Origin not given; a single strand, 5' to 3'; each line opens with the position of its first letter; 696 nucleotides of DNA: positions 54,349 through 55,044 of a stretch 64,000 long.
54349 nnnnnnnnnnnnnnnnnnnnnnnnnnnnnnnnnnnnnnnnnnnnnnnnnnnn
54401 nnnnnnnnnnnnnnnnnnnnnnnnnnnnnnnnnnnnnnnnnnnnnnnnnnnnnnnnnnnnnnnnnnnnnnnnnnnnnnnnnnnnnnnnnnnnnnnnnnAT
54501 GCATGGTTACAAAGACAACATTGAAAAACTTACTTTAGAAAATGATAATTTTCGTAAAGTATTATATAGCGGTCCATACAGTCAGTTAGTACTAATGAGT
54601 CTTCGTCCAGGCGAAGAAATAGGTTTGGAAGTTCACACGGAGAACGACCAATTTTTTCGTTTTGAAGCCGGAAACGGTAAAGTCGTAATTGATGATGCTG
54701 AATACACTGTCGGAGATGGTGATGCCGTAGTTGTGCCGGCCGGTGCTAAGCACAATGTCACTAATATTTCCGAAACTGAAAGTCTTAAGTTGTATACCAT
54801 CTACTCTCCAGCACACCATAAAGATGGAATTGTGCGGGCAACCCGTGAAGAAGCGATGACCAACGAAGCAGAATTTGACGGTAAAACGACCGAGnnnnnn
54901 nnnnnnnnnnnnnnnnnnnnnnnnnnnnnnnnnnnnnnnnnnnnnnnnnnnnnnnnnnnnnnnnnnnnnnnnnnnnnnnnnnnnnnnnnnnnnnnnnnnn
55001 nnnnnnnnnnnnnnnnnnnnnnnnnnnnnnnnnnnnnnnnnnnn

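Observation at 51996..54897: ECF sigma / membrane anti-sigma module followed by three metalloprotein-like envelope genes (cytochrome b5-like lipoprotein, Met/His-rich secreted protein, cupin)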

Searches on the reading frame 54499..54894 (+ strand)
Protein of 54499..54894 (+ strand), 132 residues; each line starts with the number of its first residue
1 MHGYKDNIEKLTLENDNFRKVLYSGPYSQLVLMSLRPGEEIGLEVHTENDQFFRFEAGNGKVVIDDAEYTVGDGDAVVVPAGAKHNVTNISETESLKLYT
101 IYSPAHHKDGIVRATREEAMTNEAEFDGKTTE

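Call 3: search_protein_families(library=pfam, proteins=[window:54499-54894:+], max_evalue=0.1)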
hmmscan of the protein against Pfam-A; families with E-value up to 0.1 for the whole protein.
window:54499-54894:+ (132 aa): 7 families
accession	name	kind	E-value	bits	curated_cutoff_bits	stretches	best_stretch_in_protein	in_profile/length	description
PF07883.17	Cupin_2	-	1.3e-15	57.3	27.2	1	32-102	2-70/70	Cupin domain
PF02311.25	AraC_binding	-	0.00025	21.3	21.1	1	56-105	30-78/135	AraC-like ligand binding domain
PF05899.18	Cupin_3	-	0.00054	20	23.5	1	44-88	20-64/74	EutQ-like cupin domain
PF11699.14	CENP-C_C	-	0.00076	20.1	29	1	32-98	16-82/85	Mif2/CENP-C like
PF01050.24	MannoseP_isomer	-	0.0012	19.5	23.6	1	28-103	28-102/116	Mannose-6-phosphate isomerase C-terminal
PF00190.28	Cupin_1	-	0.014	15.4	22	1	67-119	82-138/151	Cupin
PF01957.25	NfeD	-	0.016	15.8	29.1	1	41-91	5-49/57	NfeD-like C-terminal, partner-binding domain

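Call 4: search_protein_families(library=ncbifam, proteins=[window:54499-54894:+], max_evalue=0.1)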
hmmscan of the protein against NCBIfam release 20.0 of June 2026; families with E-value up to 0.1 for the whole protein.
window:54499-54894:+ (132 aa): 6 families
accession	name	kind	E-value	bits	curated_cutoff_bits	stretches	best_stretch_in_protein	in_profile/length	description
NF012004.0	PRK15460.1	equivalog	1.1e-05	24.3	859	1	26-112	383-469/478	mannose-1-phosphate guanyltransferase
TIGR01479.1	GMP_PMI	equivalog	0.00012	21.1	372.95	1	28-115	375-462/467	mannose-1-phosphate guanylyltransferase/mannose-6-phosphate isomerase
NF002091.1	PRK00924.1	equivalog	0.00019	20.9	250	1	58-122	84-149/277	5-dehydro-4-deoxy-D-glucuronate isomerase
NF049978.1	AminoSalDhMabB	equivalog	0.00079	18.9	650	1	35-117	256-336/351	5-aminosalicylate 1,2-dioxygenase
TIGR03404.1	bicupin_oxalic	subfamily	0.02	14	254.2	1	33-109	250-330/367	bicupin, oxalate decarboxylase family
NF050094.1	BetDgalsidMYCTU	equivalog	0.076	13.2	175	1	58-105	65-112/113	beta-D-galactosidase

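Call 55: search_solved_structures(query=window:54499-54894:+, max_evalue=0.001, show_alignments=1)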
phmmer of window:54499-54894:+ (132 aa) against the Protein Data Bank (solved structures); distinct sequences matched with E-value up to 0.001: 8.
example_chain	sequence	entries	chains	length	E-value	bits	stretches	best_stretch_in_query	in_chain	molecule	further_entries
2oa2_A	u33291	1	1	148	3.2e-22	82.2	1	6-123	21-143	BH2720 protein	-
3rns_A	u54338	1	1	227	2.1e-09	40.8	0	23-101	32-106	Cupin 2 conserved barrel domain protein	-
3h50_A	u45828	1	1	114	5.1e-05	26.6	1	10-107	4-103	Tetracenomycin polyketide synthesis protein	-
2gu9_A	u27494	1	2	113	5.9e-05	26.4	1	11-107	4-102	tetracenomycin polyketide synthesis protein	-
1yhf_A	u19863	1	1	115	0.00025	24.4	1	20-91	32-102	hypothetical protein SPy1581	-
4mv2_A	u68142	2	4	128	0.00036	23.9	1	43-102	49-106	plu4264 | plu4264 protein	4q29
1v70_A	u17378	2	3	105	0.00071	22.9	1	31-99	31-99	probable antibiotics synthesis protein | hypothetical protein TTHA0104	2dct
3bu7_A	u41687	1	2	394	0.00083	22.7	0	32-101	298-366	Gentisate 1,2-dioxygenase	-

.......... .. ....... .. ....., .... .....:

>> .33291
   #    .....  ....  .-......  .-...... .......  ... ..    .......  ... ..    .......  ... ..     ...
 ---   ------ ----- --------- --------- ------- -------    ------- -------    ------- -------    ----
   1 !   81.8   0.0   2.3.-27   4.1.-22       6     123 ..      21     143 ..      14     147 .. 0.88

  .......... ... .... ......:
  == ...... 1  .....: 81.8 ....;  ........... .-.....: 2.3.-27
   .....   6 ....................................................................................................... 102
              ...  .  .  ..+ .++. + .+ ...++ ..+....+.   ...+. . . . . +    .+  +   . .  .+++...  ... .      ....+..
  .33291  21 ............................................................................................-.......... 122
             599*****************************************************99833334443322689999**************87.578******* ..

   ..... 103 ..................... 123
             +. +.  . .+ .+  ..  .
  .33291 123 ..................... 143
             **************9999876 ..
